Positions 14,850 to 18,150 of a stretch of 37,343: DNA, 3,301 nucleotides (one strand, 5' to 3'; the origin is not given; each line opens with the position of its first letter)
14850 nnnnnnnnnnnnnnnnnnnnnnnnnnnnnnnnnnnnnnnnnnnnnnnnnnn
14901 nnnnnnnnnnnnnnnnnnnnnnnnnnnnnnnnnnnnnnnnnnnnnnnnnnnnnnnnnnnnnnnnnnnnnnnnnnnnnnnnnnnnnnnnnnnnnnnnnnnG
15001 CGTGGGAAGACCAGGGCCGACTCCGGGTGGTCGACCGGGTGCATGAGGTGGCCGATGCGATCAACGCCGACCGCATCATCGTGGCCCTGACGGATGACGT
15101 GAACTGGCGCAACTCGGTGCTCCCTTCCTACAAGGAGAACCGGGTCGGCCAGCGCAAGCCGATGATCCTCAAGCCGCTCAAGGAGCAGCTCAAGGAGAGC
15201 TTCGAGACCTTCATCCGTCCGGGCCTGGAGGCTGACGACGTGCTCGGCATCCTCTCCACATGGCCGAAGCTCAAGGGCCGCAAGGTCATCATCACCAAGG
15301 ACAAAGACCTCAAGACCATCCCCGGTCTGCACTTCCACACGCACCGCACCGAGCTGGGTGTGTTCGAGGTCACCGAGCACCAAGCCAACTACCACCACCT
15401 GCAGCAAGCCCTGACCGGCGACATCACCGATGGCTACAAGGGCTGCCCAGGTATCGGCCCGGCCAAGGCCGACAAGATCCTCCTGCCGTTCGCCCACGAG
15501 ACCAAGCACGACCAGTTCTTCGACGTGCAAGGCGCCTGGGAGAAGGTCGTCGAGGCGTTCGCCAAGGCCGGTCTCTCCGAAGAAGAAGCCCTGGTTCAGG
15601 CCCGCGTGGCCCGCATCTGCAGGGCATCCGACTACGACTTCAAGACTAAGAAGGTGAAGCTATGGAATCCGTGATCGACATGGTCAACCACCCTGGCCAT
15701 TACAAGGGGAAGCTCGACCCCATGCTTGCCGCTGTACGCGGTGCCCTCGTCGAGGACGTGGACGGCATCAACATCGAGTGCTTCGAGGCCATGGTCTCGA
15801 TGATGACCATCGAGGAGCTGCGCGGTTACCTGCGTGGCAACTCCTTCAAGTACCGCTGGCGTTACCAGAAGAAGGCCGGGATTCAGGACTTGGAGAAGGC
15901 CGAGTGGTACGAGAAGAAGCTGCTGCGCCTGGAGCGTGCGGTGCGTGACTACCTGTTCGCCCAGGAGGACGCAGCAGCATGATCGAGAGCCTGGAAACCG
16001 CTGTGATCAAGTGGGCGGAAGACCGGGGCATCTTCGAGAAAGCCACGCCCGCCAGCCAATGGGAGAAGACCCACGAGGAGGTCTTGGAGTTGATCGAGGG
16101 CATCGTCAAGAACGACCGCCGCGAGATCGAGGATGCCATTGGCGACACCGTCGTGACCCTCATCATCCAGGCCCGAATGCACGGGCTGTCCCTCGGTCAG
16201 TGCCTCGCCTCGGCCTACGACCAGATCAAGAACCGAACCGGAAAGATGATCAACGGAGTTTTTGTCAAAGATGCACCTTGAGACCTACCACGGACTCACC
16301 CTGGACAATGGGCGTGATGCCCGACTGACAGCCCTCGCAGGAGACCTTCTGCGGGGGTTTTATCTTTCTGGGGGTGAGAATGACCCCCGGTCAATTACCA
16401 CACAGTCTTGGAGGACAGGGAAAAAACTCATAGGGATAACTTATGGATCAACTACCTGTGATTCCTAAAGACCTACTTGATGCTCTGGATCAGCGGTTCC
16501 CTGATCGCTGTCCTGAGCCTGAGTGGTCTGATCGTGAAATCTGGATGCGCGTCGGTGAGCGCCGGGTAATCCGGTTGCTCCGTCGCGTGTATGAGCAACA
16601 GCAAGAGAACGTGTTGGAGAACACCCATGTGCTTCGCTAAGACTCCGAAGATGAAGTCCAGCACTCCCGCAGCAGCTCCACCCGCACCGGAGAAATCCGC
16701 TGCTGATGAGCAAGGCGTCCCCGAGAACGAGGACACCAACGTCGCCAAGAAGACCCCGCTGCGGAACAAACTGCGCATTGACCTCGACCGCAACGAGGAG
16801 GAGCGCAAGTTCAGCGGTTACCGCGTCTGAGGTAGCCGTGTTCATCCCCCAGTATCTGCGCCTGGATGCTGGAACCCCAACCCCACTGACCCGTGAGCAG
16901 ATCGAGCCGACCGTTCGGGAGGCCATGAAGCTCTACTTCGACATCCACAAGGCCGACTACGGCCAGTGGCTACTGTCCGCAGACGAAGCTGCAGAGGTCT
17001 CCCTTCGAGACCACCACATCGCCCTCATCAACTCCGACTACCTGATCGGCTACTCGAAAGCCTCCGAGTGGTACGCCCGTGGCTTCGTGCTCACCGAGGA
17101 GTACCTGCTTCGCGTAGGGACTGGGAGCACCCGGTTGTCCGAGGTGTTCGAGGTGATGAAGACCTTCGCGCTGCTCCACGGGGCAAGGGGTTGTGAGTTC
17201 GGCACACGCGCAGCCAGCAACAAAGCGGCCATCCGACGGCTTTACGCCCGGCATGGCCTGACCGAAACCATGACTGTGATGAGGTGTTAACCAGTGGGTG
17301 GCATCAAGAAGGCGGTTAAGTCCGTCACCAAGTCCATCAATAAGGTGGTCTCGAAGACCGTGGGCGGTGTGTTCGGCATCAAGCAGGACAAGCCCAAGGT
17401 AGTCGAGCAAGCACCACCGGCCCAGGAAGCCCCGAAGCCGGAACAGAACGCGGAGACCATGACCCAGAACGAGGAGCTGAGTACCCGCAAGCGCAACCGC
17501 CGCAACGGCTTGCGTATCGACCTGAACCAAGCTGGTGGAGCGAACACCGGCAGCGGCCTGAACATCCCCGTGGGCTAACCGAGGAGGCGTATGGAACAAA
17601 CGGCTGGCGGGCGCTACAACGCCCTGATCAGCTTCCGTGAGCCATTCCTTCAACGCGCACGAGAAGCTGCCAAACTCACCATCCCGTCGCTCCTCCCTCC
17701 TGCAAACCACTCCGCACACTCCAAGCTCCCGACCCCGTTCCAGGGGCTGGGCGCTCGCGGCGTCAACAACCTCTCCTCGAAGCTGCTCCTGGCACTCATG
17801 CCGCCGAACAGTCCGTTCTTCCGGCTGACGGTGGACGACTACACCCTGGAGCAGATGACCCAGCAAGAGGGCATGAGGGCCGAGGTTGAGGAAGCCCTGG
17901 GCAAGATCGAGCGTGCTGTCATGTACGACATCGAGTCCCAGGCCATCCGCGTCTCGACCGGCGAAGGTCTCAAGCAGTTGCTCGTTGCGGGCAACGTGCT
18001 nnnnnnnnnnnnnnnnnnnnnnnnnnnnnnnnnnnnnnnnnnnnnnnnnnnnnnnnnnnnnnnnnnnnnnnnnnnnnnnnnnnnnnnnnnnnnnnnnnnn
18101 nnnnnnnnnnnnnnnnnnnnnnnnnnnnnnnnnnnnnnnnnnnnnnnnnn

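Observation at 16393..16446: Conserved A-rich leader after promoters A5 and A7: candidate replication origins (phiOR/phiOL-like)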

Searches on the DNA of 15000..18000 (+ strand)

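Call 5: search_dna_similar(query=window:15000-18000:+, collection=phages, mode=near, max_rows=20)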
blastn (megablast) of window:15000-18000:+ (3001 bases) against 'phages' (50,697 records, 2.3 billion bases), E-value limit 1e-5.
No match.

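Call 10: search_dna_similar(query=window:16200-17600:+, collection=phages, mode=distant, max_rows=20)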
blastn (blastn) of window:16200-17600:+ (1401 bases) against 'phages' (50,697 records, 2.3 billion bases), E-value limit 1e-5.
No match.

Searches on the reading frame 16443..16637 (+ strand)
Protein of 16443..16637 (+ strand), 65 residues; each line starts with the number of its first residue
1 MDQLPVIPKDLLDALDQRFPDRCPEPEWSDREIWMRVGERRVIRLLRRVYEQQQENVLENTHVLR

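Call 27: search_protein_families(library=pfam, proteins=[window:16443-16637:+], max_evalue=0.01)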
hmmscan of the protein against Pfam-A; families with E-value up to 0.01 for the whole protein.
window:16443-16637:+ (65 aa): 0 families

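Call 28: search_protein_families(library=phrogs, proteins=[window:16443-16637:+], max_evalue=0.001)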
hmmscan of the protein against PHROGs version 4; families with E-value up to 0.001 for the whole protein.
window:16443-16637:+ (65 aa): 1 family
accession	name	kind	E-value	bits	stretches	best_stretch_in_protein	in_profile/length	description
phrog_4970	-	unknown function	7.8e-13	48.7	1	5-54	11-60/61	-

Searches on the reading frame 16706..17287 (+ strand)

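Call 27: search_protein_families(library=pfam, proteins=[window:16706-17287:+], max_evalue=0.01)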
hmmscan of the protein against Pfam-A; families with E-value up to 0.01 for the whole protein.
window:16706-17287:+ (194 aa): 0 families

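Call 28: search_protein_families(library=phrogs, proteins=[window:16706-17287:+], max_evalue=0.001)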
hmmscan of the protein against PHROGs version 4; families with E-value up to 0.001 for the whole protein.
window:16706-17287:+ (194 aa): 2 families
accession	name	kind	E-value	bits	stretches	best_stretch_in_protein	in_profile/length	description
phrog_6472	-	unknown function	5.2e-12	47.2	1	62-186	11-138/149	-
phrog_19910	-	unknown function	1.1e-09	39.3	1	86-190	42-146/154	-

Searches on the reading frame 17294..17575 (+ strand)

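Call 27: search_protein_families(library=pfam, proteins=[window:17294-17575:+], max_evalue=0.01)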
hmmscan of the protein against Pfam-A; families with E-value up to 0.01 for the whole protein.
window:17294-17575:+ (94 aa): 0 families

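Call 28: search_protein_families(library=phrogs, proteins=[window:17294-17575:+], max_evalue=0.001)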
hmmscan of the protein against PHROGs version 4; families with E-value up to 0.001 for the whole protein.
window:17294-17575:+ (94 aa): 1 family
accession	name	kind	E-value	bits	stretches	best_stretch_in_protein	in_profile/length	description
phrog_1320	-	moron, auxiliary metabolic gene and host takeover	5.7e-10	41.2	1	1-74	1-79/93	host range and adsorption protein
